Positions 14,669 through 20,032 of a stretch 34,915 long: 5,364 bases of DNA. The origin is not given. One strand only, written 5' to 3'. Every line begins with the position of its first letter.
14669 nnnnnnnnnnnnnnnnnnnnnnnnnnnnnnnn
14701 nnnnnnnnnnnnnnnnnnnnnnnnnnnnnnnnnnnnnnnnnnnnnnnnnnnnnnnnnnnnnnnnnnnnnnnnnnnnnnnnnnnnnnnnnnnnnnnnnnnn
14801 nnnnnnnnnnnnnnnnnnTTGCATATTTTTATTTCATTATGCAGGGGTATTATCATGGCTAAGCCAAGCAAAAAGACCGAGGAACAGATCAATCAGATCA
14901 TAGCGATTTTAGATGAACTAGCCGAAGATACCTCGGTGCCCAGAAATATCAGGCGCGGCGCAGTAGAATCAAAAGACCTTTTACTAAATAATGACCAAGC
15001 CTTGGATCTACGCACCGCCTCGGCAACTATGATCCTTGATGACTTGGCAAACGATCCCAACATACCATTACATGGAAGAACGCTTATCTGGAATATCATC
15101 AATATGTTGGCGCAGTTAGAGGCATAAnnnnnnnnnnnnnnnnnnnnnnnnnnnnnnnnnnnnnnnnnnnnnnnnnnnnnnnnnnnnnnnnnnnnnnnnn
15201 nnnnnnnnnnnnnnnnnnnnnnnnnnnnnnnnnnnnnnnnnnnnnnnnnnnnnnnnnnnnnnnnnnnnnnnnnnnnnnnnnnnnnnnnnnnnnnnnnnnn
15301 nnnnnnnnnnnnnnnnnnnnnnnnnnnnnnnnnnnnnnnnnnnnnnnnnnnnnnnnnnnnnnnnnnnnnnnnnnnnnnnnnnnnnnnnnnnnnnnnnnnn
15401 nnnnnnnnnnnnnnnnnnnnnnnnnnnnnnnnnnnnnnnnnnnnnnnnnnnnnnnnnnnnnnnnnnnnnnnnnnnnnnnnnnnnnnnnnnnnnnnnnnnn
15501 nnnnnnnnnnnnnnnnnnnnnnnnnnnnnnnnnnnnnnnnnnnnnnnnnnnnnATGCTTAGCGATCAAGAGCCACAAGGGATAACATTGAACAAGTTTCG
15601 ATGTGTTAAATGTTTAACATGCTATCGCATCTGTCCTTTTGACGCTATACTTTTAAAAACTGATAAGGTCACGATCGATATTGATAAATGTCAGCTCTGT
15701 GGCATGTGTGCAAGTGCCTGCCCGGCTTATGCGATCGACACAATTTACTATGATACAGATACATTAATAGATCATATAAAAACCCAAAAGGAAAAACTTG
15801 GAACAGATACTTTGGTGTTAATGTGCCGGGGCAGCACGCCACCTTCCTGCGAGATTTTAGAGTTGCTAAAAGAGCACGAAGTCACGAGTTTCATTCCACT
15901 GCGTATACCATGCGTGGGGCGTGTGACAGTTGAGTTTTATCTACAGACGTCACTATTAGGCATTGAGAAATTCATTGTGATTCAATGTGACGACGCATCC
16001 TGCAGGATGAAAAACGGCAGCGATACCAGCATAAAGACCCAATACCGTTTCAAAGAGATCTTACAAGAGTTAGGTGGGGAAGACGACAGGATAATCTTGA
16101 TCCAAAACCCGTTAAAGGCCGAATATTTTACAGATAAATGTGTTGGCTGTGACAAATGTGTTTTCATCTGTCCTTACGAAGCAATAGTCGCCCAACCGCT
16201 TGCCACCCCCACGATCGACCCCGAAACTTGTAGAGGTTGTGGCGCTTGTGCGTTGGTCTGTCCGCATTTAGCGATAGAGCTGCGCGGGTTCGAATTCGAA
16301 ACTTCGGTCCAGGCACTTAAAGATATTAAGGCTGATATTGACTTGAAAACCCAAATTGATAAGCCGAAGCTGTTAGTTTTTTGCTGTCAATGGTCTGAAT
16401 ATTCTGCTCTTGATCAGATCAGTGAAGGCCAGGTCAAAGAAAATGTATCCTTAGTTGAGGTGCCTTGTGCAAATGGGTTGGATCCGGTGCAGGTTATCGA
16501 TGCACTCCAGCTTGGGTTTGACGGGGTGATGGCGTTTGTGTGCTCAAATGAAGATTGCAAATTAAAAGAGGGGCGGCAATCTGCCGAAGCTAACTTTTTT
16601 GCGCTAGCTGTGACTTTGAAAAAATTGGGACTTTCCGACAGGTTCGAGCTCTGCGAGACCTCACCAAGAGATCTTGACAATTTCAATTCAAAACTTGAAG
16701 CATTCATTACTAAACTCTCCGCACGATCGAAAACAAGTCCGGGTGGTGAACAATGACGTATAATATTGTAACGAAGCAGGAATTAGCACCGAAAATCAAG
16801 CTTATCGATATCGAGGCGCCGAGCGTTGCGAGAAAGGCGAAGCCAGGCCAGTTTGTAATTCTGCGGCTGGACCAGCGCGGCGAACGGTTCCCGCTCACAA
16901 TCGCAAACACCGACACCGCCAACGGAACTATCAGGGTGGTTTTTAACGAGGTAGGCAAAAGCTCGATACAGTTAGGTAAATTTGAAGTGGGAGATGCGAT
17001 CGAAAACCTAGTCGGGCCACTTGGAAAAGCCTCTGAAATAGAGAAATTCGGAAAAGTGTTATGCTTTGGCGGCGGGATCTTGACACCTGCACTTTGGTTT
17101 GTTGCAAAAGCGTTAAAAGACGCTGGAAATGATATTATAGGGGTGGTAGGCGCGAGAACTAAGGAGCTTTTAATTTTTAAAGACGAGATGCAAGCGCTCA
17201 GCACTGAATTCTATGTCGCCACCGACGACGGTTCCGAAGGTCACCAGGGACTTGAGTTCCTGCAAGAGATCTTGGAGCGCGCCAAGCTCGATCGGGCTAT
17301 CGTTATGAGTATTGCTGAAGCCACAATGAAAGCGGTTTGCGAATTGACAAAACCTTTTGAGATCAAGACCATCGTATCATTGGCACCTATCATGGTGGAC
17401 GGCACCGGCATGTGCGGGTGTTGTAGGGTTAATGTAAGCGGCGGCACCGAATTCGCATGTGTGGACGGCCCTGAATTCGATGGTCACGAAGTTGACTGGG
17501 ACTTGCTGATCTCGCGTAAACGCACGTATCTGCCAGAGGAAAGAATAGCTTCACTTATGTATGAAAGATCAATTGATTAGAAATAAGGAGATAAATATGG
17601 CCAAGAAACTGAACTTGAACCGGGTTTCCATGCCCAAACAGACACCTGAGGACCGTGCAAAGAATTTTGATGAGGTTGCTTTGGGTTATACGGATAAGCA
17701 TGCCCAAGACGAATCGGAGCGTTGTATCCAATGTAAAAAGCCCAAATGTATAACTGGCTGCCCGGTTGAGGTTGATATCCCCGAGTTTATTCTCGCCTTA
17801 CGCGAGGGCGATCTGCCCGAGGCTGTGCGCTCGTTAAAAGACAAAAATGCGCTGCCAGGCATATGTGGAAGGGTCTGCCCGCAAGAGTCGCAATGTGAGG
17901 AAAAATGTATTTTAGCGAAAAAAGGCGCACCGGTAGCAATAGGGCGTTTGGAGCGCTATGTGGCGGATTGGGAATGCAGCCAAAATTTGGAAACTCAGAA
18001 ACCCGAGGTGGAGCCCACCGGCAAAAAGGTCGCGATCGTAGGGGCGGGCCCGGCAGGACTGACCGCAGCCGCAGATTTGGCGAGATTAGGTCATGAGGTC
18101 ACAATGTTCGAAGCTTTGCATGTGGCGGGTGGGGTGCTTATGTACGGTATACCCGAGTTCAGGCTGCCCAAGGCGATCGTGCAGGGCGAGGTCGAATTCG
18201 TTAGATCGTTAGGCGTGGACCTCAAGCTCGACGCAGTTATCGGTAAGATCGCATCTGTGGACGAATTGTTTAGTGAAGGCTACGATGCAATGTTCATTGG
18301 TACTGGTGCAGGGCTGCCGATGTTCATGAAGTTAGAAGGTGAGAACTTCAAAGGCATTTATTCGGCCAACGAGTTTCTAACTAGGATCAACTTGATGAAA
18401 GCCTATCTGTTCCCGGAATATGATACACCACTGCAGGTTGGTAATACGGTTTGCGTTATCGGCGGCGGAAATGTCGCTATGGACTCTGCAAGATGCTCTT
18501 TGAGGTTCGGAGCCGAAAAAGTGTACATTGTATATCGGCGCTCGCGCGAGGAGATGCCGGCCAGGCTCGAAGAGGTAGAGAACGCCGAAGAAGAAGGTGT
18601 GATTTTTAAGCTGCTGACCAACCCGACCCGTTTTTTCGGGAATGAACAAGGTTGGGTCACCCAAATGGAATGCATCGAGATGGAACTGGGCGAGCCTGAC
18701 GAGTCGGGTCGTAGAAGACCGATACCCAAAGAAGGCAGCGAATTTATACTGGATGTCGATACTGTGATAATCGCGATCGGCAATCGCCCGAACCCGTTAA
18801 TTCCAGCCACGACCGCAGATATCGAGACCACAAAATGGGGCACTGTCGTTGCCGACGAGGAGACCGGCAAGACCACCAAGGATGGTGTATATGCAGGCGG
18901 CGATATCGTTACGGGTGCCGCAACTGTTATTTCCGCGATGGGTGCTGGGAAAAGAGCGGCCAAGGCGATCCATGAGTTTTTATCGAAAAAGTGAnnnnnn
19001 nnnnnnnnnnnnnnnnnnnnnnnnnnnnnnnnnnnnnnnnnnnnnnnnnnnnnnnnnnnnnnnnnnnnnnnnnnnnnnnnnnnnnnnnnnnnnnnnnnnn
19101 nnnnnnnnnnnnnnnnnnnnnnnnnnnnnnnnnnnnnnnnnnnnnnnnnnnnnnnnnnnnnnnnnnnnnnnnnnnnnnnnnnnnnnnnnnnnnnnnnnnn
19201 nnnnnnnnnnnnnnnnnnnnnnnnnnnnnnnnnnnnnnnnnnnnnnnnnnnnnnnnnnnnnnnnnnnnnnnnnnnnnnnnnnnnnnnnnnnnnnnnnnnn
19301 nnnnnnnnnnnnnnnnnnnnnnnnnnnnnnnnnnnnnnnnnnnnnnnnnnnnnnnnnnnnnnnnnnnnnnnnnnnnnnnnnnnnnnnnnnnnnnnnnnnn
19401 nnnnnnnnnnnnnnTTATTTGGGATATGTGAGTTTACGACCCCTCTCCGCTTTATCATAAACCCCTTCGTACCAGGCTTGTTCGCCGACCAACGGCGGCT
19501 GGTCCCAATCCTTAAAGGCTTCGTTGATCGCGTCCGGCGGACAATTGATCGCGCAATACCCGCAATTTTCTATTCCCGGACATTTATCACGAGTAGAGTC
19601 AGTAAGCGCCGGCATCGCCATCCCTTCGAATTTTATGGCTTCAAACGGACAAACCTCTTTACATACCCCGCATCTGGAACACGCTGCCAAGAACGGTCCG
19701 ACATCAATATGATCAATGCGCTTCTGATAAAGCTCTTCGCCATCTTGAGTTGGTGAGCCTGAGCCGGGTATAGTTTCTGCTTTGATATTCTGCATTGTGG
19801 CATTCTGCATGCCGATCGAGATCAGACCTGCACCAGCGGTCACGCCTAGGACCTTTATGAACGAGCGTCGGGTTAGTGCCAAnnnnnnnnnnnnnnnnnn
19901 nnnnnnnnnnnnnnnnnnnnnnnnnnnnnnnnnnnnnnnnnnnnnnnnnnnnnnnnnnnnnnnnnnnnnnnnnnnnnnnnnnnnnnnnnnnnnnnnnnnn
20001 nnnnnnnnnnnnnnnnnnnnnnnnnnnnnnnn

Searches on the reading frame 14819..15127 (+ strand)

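Call 52: search_protein_families(library=pfam, proteins=[window:14819-15127:+], max_evalue=0.01)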
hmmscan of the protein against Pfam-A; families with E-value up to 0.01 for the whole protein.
window:14819-15127:+ (102 aa): 1 family
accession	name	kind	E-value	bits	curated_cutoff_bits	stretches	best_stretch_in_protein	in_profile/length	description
PF03685.18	UPF0147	-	4.4e-29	100.8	23.6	1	21-98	2-79/81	Uncharacterised protein family (UPF0147)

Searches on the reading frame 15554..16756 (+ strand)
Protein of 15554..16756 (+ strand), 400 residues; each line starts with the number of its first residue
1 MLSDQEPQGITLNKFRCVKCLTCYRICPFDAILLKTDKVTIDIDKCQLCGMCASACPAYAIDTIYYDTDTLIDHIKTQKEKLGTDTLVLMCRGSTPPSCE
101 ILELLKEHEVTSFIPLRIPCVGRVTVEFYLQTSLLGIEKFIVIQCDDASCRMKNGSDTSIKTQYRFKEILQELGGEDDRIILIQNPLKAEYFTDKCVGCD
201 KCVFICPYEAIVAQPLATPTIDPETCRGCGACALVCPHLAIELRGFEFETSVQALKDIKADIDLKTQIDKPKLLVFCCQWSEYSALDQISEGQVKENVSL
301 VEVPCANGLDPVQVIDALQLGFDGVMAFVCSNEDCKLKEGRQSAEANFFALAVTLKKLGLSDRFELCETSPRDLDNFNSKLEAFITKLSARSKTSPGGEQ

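Call 9: search_protein_families(library=pfam, proteins=[window:15554-16756:+])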
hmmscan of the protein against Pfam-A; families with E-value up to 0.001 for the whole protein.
window:15554-16756:+ (400 aa): 16 families
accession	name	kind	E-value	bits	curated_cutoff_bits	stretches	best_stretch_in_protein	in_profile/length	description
PF02662.21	FlpD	-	1.8e-34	118.8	22.3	2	274-388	2-119/123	Methyl-viologen-reducing hydrogenase, delta subunit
PF00037.32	Fer4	-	1.4e-26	91.7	21.1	4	219-242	1-24/24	4Fe-4S binding domain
PF12837.12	Fer4_6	-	1.6e-23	81.9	25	3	219-241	2-24/24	4Fe-4S binding domain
PF12838.12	Fer4_7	-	5.3e-18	65.7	27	2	195-238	1-50/52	4Fe-4S dicluster domain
PF12797.12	Fer4_2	-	3.2e-16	58.5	24.5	2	219-237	3-21/22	4Fe-4S binding domain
PF14697.11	Fer4_21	-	3.4e-16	59.6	35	2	193-242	5-58/59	4Fe-4S dicluster domain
PF13237.11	Fer4_10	-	4.7e-16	58.9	25.5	3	12-57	4-53/53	4Fe-4S dicluster domain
PF13187.11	Fer4_9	-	3.4e-14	53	27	2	195-240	1-51/52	4Fe-4S dicluster domain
PF13484.11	Fer4_16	-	1.4e-13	51.8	30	0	226-259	2-31/66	4Fe-4S double cluster binding domain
PF25160.1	LdpA_Fe-S-bd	-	6.4e-12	45.5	27.6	1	23-66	9-48/49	LdpA Fe-S cluster-binding domain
PF12800.12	Fer4_4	-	2e-11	43.6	24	0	223-237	1-15/17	4Fe-4S binding domain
PF13183.11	Fer4_8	-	1.6e-08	35.4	27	0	43-72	2-31/68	4Fe-4S dicluster domain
PF12798.12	Fer4_3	-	1.1e-06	29.4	27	0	17-31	1-15/15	4Fe-4S binding domain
PF13534.11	Fer4_17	-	2.2e-05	25.4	22.2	0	186-209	36-59/61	4Fe-4S dicluster domain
PF13459.11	Fer4_15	-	4.8e-05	24.4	22.4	0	39-59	1-21/66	4Fe-4S single cluster domain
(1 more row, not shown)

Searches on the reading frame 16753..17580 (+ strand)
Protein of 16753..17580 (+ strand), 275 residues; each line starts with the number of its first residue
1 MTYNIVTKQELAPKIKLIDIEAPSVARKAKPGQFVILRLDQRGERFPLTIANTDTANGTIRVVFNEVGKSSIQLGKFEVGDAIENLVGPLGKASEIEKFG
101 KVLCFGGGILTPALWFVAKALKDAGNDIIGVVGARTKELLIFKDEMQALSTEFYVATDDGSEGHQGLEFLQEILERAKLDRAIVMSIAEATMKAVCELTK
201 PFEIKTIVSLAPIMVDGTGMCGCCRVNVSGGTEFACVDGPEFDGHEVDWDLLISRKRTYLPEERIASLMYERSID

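Call 9: search_protein_families(library=pfam, proteins=[window:16753-17580:+])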
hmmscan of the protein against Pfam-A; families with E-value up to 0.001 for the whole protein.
window:16753-17580:+ (275 aa): 1 family
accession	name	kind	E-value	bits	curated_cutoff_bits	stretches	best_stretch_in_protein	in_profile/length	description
PF10418.14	DHODB_Fe-S_bind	-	5.7e-12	45.6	23.9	1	213-248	3-41/41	Iron-sulfur cluster binding domain of dihydroorotate dehydrogenase B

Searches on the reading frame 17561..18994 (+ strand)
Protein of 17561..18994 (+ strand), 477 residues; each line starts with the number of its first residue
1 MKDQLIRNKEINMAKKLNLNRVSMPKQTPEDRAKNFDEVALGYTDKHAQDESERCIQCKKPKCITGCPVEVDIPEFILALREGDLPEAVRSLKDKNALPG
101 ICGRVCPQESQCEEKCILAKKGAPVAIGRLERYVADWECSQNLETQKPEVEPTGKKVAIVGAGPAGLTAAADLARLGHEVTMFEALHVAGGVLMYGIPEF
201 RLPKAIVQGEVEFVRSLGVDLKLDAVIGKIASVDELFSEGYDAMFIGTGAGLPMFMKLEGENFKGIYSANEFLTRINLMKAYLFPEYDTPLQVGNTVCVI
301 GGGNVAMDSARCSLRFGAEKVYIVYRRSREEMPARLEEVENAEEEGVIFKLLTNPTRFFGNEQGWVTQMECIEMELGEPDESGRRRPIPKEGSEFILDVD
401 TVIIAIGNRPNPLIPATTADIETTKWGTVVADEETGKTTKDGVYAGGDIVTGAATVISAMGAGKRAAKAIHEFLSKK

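Call 9: search_protein_families(library=pfam, proteins=[window:17561-18994:+])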
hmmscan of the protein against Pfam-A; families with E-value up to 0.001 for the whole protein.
window:17561-18994:+ (477 aa): 16 families
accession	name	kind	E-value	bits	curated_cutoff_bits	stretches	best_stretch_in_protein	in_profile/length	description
PF14691.11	Fer4_20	-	2.7e-42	143.6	25.8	1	32-141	1-111/113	Dihydroprymidine dehydrogenase domain II, 4Fe-4S cluster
PF07992.20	Pyr_redox_2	-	2.5e-35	122.8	26.1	1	155-463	1-291/291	Pyridine nucleotide-disulphide oxidoreductase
PF00070.33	Pyr_redox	-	7.1e-11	42.9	22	1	156-186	1-31/82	Pyridine nucleotide-disulphide oxidoreductase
PF13738.12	Pyr_redox_3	-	4e-09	36.6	30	0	294-447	164-305/305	Pyridine nucleotide-disulphide oxidoreductase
PF13450.12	NAD_binding_8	-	5.5e-08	33.4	21.9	1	159-192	1-34/68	NAD(P)-binding Rossmann-like domain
PF01262.27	AlaDh_PNT_C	-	1.3e-07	31.7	23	0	155-184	29-58/214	Alanine dehydrogenase/PNT, C-terminal domain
PF12831.13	FAD_oxidored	-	7.6e-06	25.9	27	1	157-194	2-39/416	FAD dependent oxidoreductase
PF13241.12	NAD_binding_7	-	1.4e-05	26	22.1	0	294-337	7-49/104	Putative NAD(P)-binding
PF01266.30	DAO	-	1.4e-05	25.3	27.9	1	156-189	1-35/353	FAD dependent oxidoreductase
PF02826.25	2-Hacid_dh_C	-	3.5e-05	23.7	25.1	0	143-184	25-66/178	D-isomer specific 2-hydroxyacid dehydrogenase, NAD binding domain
PF01494.25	FAD_binding_3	-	6.8e-05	22.7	22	1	156-186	3-33/349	FAD binding domain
PF01946.23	Thi4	-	7.2e-05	22.6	26.2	1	156-219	19-82/235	Thi4 family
PF01134.28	GIDA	-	0.00021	20.9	22.1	1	156-185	1-29/391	Glucose inhibited division protein A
PF03486.20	HI0933_like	-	0.00045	20.2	50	1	156-189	2-35/244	HI0933-like protein Rossmann domain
PF00890.30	FAD_binding_2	-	0.00066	19.4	20.4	1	157-191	2-36/414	FAD binding domain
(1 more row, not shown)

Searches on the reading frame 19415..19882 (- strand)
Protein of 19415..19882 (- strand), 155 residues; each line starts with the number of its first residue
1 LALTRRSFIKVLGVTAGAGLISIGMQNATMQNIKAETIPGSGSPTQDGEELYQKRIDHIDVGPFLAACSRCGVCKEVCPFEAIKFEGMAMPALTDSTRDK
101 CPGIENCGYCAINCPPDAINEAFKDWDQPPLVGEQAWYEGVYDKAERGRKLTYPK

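Call 9: search_protein_families(library=pfam, proteins=[window:19415-19882:-])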
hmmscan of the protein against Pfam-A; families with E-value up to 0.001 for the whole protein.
window:19415-19882:- (155 aa): 8 families
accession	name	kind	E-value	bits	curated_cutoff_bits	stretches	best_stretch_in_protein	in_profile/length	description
PF00037.32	Fer4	-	1.5e-06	28.2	21.1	1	67-84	7-24/24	4Fe-4S binding domain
PF13484.11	Fer4_16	-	3e-06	28.4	30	0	68-86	2-20/66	4Fe-4S double cluster binding domain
PF12837.12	Fer4_6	-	1.7e-05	25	25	0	98-119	6-24/24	4Fe-4S binding domain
PF12838.12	Fer4_7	-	0.00014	22.7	27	1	68-118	2-52/52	4Fe-4S dicluster domain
PF13534.11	Fer4_17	-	0.00016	22.6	22.2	0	63-79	41-57/61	4Fe-4S dicluster domain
PF13187.11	Fer4_9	-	0.00039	20.8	27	0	67-119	1-52/52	4Fe-4S dicluster domain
PF13237.11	Fer4_10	-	0.0004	20.7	25.5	0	66-115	7-53/53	4Fe-4S dicluster domain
PF25160.1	LdpA_Fe-S-bd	-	0.00074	19.7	27.6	0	68-121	5-45/49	LdpA Fe-S cluster-binding domain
